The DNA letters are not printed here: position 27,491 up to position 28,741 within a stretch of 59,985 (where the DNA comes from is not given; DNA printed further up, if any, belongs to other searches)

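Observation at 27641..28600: Receiver-less PilR coupled to pilC, with pilS missing: a rewired pilus regulator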

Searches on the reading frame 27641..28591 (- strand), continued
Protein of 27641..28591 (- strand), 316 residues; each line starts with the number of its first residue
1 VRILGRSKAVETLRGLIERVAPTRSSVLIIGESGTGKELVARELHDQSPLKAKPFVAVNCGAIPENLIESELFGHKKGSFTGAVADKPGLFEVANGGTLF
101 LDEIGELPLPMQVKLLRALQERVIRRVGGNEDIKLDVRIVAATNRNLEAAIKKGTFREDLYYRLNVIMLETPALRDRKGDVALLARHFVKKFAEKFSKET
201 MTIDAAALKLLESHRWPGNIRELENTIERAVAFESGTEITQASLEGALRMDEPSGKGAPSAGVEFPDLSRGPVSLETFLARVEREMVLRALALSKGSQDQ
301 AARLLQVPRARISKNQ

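Call 12: find_encoding_contigs(protein=P0037, flank=8000, max_places=2)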
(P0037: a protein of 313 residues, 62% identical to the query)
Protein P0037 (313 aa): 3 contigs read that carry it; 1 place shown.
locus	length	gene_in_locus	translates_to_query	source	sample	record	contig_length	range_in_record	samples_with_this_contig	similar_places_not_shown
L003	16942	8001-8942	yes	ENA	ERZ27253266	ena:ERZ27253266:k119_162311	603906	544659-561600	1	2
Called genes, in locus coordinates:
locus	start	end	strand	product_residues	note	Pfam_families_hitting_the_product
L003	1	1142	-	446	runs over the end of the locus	-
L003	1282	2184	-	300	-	-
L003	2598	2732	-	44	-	-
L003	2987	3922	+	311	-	PF01467:CTP_transf_like (faint), PF06574:FAD_syn, PF01687:Flavokinase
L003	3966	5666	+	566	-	PF05157:MshEN, PF00437:T2SSE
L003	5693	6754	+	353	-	PF00437:T2SSE, PF13604:AAA_30 (faint)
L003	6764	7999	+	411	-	PF28597:T2SSF_N, PF00482:T2SSF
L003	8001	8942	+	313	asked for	PF00158:Sigma54_activat, PF13191:AAA_16 (weak), PF01078:Mg_chelatase (faint), PF14532:Sigma54_activ_2, PF07728:AAA_5, PF25601:AAA_lid_14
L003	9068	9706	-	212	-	PF07963:N_methyl (weak)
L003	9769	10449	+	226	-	-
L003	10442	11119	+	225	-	PF00005:ABC_tran, PF13304:AAA_21 (faint)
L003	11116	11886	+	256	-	PF12679:ABC2_membrane_2 (weak)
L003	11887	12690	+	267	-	PF06750:A24_N_bact, PF01478:Peptidase_A24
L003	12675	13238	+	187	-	-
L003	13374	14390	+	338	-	PF11104:PilM_2, PF14450:FtsA (weak)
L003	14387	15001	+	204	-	PF05137:PilN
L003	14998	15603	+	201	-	PF04350:PilO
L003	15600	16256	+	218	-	PF04351:PilP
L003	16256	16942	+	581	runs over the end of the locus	PF11741:AMIN, PF21305:type_II_gspD_N0, PF07660:STN (weak), PF03958:Secretin_N, PF00263:Secretin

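Call 13: find_encoding_contigs(protein=P0079, flank=8000, max_places=1)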
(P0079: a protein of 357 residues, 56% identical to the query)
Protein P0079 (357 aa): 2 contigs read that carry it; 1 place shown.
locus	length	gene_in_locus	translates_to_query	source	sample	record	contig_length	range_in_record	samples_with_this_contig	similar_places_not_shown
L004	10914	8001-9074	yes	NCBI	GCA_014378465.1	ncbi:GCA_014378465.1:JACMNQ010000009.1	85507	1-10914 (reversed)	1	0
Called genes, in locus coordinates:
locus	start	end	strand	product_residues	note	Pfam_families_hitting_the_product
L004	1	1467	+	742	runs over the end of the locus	PF12437:GSIII_N, PF00120:Gln-synt_C, PF18318:Gln-synt_C-ter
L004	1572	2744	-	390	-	-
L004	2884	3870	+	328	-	PF06574:FAD_syn, PF01687:Flavokinase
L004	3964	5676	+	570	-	PF05157:MshEN, PF00437:T2SSE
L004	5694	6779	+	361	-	PF00437:T2SSE, PF13401:AAA_22 (faint)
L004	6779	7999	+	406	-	PF28597:T2SSF_N, PF00482:T2SSF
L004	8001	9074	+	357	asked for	PF00158:Sigma54_activat, PF14532:Sigma54_activ_2, PF07728:AAA_5, PF25601:AAA_lid_14, PF02954:HTH_8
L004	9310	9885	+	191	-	PF07963:N_methyl (weak)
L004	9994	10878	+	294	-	-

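Call 14: find_encoding_contigs(protein=P0028, flank=8000, max_places=1)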
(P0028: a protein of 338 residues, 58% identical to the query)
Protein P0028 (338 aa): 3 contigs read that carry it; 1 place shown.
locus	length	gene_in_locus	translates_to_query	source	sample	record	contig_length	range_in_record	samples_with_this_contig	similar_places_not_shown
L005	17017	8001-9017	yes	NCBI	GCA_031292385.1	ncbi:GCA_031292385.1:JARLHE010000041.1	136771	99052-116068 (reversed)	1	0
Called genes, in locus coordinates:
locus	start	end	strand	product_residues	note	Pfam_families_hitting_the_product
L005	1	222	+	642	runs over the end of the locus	PF13584:BatD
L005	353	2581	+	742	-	PF12437:GSIII_N, PF00120:Gln-synt_C, PF18318:Gln-synt_C-ter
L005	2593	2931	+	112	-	-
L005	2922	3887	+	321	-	PF06574:FAD_syn, PF01687:Flavokinase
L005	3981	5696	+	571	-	PF05157:MshEN, PF00437:T2SSE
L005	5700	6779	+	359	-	PF00437:T2SSE, PF13401:AAA_22 (weak), PF13555:AAA_29 (faint)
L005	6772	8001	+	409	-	PF28597:T2SSF_N, PF00482:T2SSF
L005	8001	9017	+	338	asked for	PF00158:Sigma54_activat, PF14532:Sigma54_activ_2, PF07728:AAA_5, PF25601:AAA_lid_14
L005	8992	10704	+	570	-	-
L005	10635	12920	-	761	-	-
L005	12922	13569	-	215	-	PF07963:N_methyl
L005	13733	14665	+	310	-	-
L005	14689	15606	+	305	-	PF00005:ABC_tran, PF13304:AAA_21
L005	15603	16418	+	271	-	PF12679:ABC2_membrane_2, PF12730:ABC2_membrane_4 (weak), PF12698:ABC2_membrane_3 (weak), PF26999:ABC-2_memb_rel (weak), PF10920:DUF2705 (weak)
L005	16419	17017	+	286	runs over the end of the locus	PF06750:A24_N_bact, PF01478:Peptidase_A24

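Call 15: find_encoding_contigs(protein=P0016, flank=8000, max_places=2)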
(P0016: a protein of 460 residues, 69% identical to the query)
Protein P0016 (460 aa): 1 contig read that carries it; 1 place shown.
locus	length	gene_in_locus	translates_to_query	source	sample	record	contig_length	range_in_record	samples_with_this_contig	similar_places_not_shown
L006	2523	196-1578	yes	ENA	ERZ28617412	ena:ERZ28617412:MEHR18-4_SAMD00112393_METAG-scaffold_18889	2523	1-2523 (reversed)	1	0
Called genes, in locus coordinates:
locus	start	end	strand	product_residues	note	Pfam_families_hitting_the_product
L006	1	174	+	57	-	?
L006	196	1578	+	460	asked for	PF00072:Response_reg, PF00158:Sigma54_activat, PF14532:Sigma54_activ_2, PF07728:AAA_5, PF25601:AAA_lid_14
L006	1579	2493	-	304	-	-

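Call 21: find_related_loci(query=window:27641-28591:-, collection=genome_contigs, flank=10000)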
Query window:27641-28591:- (316 aa) in genome_contigs; peptide patterns used: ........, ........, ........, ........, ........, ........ (x = any residue, [..] = any of these).
600 stretches matched a pattern (row limit reached: there are more); 585 encode a relative of the query (tblastn E <= 1e-3); the best 80 are kept; 80 distinct loci.
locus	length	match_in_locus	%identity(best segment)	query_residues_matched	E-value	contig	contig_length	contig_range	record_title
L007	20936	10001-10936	54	3-314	4e-110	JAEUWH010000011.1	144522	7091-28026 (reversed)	MAG: Bdellovibrionaceae bacterium isolate new MAG-402 k141_1231186, whole genome shotgun sequence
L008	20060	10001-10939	54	2-314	1e-107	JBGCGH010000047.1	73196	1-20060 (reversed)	MAG: Bdellovibrionales bacterium isolate SGMAG-03 contig47, whole genome shotgun sequence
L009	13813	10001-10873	53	3-297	2e-102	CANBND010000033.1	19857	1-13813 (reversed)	MAG: Bdellovibrionaceae bacterium isolate JR-MC-F-240519-149 genome assembly, contig: JR-MC-F-240519-C2550, whole genome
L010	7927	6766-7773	51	2-314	2e-100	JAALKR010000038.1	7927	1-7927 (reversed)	MAG: Oligoflexia bacterium isolate MH2_Bin27 NODE_5046_length_7927_cov_31.513338, whole genome shotgun sequence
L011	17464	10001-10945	51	3-314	5e-99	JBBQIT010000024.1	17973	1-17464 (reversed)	MAG: Bdellovibrionota bacterium isolate Co_metawrap_796 Cmw_796_k141_3147547_length_17973_cov_8.0000, whole genome shotg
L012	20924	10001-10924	53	3-314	4e-97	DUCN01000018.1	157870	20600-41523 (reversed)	MAG TPA_asm: Myxococcales bacterium isolate UWMA-0330 NODE_137_length_157870_cov_0.174646, whole genome shotgun sequence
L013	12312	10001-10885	55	5-307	3e-97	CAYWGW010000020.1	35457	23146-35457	MAG TPA_asm: uncultured Spirochaetaceae bacterium isolate SRP141376_co3_17 genome assembly, contig: NODE_3046_length_354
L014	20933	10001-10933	50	3-314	5e-95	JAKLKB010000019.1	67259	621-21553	MAG: Myxococcota bacterium isolate MAG.451 MAG.451-scaffold_394, whole genome shotgun sequence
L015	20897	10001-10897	53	3-305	2e-94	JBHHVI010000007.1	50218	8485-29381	MAG: Thermodesulfobacteriota bacterium isolate S.4.sp2_bin.60 NODE_144_length_50218_cov_38.539023, whole genome shotgun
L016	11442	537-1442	51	2-307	1e-94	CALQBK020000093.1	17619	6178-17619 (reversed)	MAG: Bifidobacterium breve isolate HRS-HS13-bin-116 genome assembly, contig: HRSG-H13-C5009, whole genome shotgun sequen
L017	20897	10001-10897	51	3-307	2e-94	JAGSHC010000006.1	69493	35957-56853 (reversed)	MAG: Deltaproteobacteria bacterium isolate GY13CH_bin.27 k141_625618_length_69493_cov_71.7467, whole genome shotgun sequ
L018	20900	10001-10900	52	2-307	3e-94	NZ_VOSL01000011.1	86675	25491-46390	Lujinxingia vulgaris strain TMQ2 scaffold11, whole genome shotgun sequence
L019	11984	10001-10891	54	3-307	6e-94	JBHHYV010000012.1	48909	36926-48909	MAG: Myxococcota bacterium isolate Maj_2_bin.28 NODE_213_length_48909_cov_7.637000, whole genome shotgun sequence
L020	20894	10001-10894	50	3-305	9e-94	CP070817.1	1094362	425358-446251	MAG: Deltaproteobacteria bacterium isolate bin116 chromosome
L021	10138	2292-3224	48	4-314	6e-93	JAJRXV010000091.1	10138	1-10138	MAG: Deltaproteobacteria bacterium isolate Dive96_bin3.187 k141_1681243, whole genome shotgun sequence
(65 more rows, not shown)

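Call 32: find_encoding_contigs(protein=P0002, flank=8000, max_places=2)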
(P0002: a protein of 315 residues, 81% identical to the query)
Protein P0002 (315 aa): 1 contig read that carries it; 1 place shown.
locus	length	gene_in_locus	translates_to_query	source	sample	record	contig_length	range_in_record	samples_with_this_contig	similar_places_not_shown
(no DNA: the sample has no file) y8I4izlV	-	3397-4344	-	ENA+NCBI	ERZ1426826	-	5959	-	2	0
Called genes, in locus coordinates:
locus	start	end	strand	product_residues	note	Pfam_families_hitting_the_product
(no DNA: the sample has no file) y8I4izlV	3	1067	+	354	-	?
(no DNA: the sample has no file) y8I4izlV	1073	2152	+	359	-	PF00437:T2SSE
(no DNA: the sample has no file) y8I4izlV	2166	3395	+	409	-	PF28597:T2SSF_N, PF00482:T2SSF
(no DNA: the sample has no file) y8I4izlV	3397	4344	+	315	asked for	PF00158:Sigma54_activat, PF13191:AAA_16 (weak), PF14532:Sigma54_activ_2, PF07728:AAA_5, PF25601:AAA_lid_14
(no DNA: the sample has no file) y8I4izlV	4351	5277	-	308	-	-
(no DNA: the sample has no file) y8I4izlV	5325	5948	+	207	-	PF07963:N_methyl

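Call 33: find_encoding_contigs(protein=P0007, flank=10000, max_places=1)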
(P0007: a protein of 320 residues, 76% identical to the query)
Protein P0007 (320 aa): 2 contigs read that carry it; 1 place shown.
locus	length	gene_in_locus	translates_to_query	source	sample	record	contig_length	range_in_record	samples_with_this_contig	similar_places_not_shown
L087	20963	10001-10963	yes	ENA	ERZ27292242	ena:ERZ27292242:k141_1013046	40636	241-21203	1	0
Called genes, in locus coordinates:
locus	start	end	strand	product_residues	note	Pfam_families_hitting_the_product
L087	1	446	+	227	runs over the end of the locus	?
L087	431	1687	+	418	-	PF02353:CMAS, PF13489:Methyltransf_23, PF08241:Methyltransf_11, PF08242:Methyltransf_12, PF13649:Methyltransf_25, PF13847:Methyltransf_31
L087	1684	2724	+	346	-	PF02353:CMAS, PF13489:Methyltransf_23, PF05175:MTS (faint), PF02390:Methyltransf_4 (weak), PF08241:Methyltransf_11, PF08242:Methyltransf_12, PF13649:Methyltransf_25, PF13847:Methyltransf_31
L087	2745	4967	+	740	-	PF12437:GSIII_N, PF00120:Gln-synt_C, PF18318:Gln-synt_C-ter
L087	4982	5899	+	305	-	PF06574:FAD_syn, PF01687:Flavokinase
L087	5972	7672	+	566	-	PF05157:MshEN, PF00437:T2SSE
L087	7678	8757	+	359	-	PF00437:T2SSE, PF13401:AAA_22 (weak)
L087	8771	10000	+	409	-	PF28597:T2SSF_N, PF00482:T2SSF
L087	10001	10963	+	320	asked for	PF00158:Sigma54_activat, PF14532:Sigma54_activ_2, PF07728:AAA_5, PF25601:AAA_lid_14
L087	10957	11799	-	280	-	-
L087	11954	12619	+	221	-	PF07963:N_methyl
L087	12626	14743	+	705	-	-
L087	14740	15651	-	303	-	PF00005:ABC_tran, PF13304:AAA_21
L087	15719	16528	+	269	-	PF12679:ABC2_membrane_2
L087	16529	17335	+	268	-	PF06750:A24_N_bact, PF01478:Peptidase_A24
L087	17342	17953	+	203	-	-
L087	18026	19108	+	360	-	PF11104:PilM_2, PF06723:MreB_Mbl (faint), PF14450:FtsA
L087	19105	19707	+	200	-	PF05137:PilN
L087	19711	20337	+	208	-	PF04350:PilO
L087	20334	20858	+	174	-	PF04351:PilP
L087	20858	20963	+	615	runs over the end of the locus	PF07660:STN (weak), PF03958:Secretin_N, PF00263:Secretin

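Call 44: search_solved_structures(query=window:27641-28591:-, max_evalue=1e-20)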
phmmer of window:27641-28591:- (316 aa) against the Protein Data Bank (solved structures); distinct sequences matched with E-value up to 1e-20: 35.
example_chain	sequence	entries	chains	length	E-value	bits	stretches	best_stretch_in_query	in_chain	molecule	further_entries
6jdi_A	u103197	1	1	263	4.7e-82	278.9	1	3-231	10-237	Nitrogen assimilation regulatory protein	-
5exx_A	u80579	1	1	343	1.1e-81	277.8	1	3-234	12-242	Transcriptional regulator FleQ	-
7ejw_C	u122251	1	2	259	2.3e-81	276.7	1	3-231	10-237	Transcriptional regulator FleQ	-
5exp_A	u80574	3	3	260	2.3e-81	276.7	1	3-231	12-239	Transcriptional regulator FleQ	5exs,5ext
6j7e_A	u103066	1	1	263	2.3e-81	276.7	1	3-231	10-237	Nitrogen assimilation regulatory protein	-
8p53_C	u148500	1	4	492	3.9e-81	276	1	3-234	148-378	Transcriptional regulator FleQ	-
6jdl_A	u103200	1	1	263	6.3e-81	275.3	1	3-231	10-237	Nitrogen assimilation regulatory protein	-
8pb9_D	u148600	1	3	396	8e-81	274.9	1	3-231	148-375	Transcriptional regulator FleQ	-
9qq6_C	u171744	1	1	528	1.4e-78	267.5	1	4-307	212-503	Nif-specific regulatory protein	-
1ojl_A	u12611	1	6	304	1.6e-78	267.4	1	3-310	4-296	TRANSCRIPTIONAL REGULATORY PROTEIN ZRAR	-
26jl_A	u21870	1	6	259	5.6e-78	265.6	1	3-233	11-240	Flagellar regulatory protein A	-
1ny6_A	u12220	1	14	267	1.6e-74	254.2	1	15-244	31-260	transcriptional regulator (NtrC family)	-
4ly6_A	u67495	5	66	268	1.6e-74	254.2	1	15-244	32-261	Transcriptional regulator (NtrC family)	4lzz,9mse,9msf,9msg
4l4u_A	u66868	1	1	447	3.2e-74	253.2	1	15-244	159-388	Transcriptional regulator (NtrC family)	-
1ny5_A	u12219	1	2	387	4.4e-74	252.8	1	15-244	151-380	transcriptional regulator (NtrC family)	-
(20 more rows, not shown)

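Call 53: predict_structure(alignment_id=A1)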
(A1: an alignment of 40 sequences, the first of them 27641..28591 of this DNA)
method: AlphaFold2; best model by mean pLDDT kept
length: 316 residues; sequences in the alignment: 40
mean_pLDDT: 83.1   pTM: 0.68
mean pLDDT of the five models: 83.1, 80.1, 80.0, 79.3, 78.7
residues with pLDDT >= 90: 119; 70-90: 160; 50-70: 26; < 50: 11
segments of 3 or more residues with pLDDT < 50: 251-261
pLDDT, mean of each block of 10 residues (from residue 1): 87 92 88 91 93 93 85 70 68 92 87 81 79 87 79 69 72 89 93 89 90 89 93 87 76 36 69 85 88 88 91 85
secondary structure, 60 per line:
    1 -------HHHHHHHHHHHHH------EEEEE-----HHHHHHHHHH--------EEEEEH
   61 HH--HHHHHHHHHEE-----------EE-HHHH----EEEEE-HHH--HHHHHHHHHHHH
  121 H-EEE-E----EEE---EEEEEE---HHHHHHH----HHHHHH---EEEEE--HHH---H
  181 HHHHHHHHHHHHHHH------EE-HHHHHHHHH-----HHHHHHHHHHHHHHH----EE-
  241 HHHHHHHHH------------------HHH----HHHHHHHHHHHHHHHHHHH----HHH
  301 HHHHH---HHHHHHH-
elements in order: H8-20 E27-31 H37-46 E55-59 H65-73 H90-93 E98-102 H109-121 E123-125 E132-134 E138-143 H147-153 H158-163 E167-171 H180-195 H205-213 H219-233 H241-249 H275-293 H298-305 H309-315

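Call 61: fold_search(model_id=the predicted structure, library=pdb)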
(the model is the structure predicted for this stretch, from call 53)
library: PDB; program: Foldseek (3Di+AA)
matches with E <= 10: 1713; with E <= 0.001: 866
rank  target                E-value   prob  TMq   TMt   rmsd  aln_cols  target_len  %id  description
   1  3m0e_A                9.2e-29  1.00  0.71  0.89   2.6       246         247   49  Crystal structure of the ATP-bound state of Walker B mutant of NtrC1 ATPase domain (released 2010-11-03)
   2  6jdl                  4.9e-28  1.00  0.73  0.91   1.9       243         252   53  Central domain of FleQ H287A mutant in complex with ATPgS and Mg (released 2019-11-27)
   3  5exs                  4.9e-28  1.00  0.70  0.87   1.8       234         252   55  AAA+ ATPase FleQ from Pseudomonas aeruginosa bound to ATP-gamma-S (released 2016-01-13)
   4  1ny5_B                6.5e-28  1.00  0.75  0.61   1.8       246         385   50  Crystal structure of sigm54 activator (AAA+ ATPase) in the inactive state (released 2003-11-11)
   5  1ny5_A                6.5e-28  1.00  0.74  0.61   1.8       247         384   49  Crystal structure of sigm54 activator (AAA+ ATPase) in the inactive state (released 2003-11-11)
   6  6jdi                  8.1e-28  1.00  0.73  0.91   1.9       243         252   54  Central domain of FleQ H287N mutant in complex with ATPgS and Mg (released 2019-11-27)
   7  1ojl_D                8.1e-28  1.00  0.74  0.79  12.9       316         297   46  Crystal structure of a sigma54-activator suggests the mechanism for the conformational switch necessary for sigma54 bi (released 2005-05-19)
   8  1ny6_A                2.9e-27  1.00  0.74  0.94   1.8       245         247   50  Crystal structure of sigm54 activator (AAA+ ATPase) in the active state (released 2003-11-11)
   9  4lzz_W                3.2e-27  1.00  0.72  0.90   2.3       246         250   50  Nucleotide-induced asymmetry within atpase activator ring drives s54-RNAP interaction and ATP hydrolysis (released 2013-12-04)
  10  5exp                  3.8e-27  1.00  0.73  0.91   2.1       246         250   54  AAA+ domain of FleQ from Pseudomonas aeruginosa (released 2016-01-13)
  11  6luf_A                4.5e-27  1.00  0.73  0.93   1.8       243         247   45  Trans-acting mutant Y290A of the central AAA+ domain of the flagellar regulatory protein FlrC (released 2020-03-18)
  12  7ejw_D                4.8e-27  1.00  0.71  0.87   3.4       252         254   52  Crystal structure of FleN in complex with FleQ AAA+ doamain (released 2021-12-22)
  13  5ep1                  5.7e-27  1.00  0.73  0.91   1.7       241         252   44  Quorum-Sensing Signal Integrator LuxO - Catalytic Domain (released 2016-04-20)
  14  6lua_D                6.4e-27  1.00  0.72  0.92   2.0       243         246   45  Cis-mutant R349A of the central AAA+ domain of the flagellar regulatory protein FlrC (released 2020-03-18)
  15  6lua_A                7.2e-27  1.00  0.73  0.92   1.9       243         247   45  Cis-mutant R349A of the central AAA+ domain of the flagellar regulatory protein FlrC (released 2020-03-18)
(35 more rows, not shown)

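Call 66: find_encoding_contigs(protein=window:27641-28591:-, flank=10000, max_places=4)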
Protein window:27641-28591:- (316 aa): 1 contig read that carries it; 1 place shown.
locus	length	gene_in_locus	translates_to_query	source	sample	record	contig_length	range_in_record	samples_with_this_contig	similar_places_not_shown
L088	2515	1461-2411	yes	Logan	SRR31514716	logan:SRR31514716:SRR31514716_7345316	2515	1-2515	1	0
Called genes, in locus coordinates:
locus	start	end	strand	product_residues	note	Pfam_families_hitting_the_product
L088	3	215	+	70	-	?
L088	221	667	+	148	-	PF28597:T2SSF_N, PF00482:T2SSF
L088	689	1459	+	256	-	PF00482:T2SSF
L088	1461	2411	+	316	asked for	PF00158:Sigma54_activat, PF13191:AAA_16 (weak), PF14532:Sigma54_activ_2, PF07728:AAA_5, PF25601:AAA_lid_14, PF02954:HTH_8 (weak)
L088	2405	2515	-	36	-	?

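Call 72: search_protein_representatives(protein=window:27641-28591:-)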
Query: 316 residues. Proteins with E-value up to 0.001 (for the whole library): 195321; up to 1e-10: 153913; up to 1e-30: 88776. The best 150 are listed.
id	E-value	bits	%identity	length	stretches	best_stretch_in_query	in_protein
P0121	2.2e-150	516.4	43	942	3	4-233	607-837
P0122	7.5e-138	475.3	42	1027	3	3-233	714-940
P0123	5.4e-135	465.9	49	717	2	3-245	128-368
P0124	3.3e-132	456.7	55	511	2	2-240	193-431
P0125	1.2e-129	448.3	48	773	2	3-239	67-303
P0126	2.0e-128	444.3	48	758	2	3-254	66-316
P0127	2.2e-127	440.9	49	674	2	2-254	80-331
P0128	1.1e-121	422.2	48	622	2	4-244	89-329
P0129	6.8e-120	416.3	48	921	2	3-234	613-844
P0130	1.1e-119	415.7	42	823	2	3-244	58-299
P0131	1.6e-116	405.3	46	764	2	3-243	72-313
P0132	1.2e-113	395.8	46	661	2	3-243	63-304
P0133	2.7e-113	394.7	45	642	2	3-240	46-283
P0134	2.8e-113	394.6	48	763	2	3-235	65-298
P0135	1.9e-112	391.9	44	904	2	18-241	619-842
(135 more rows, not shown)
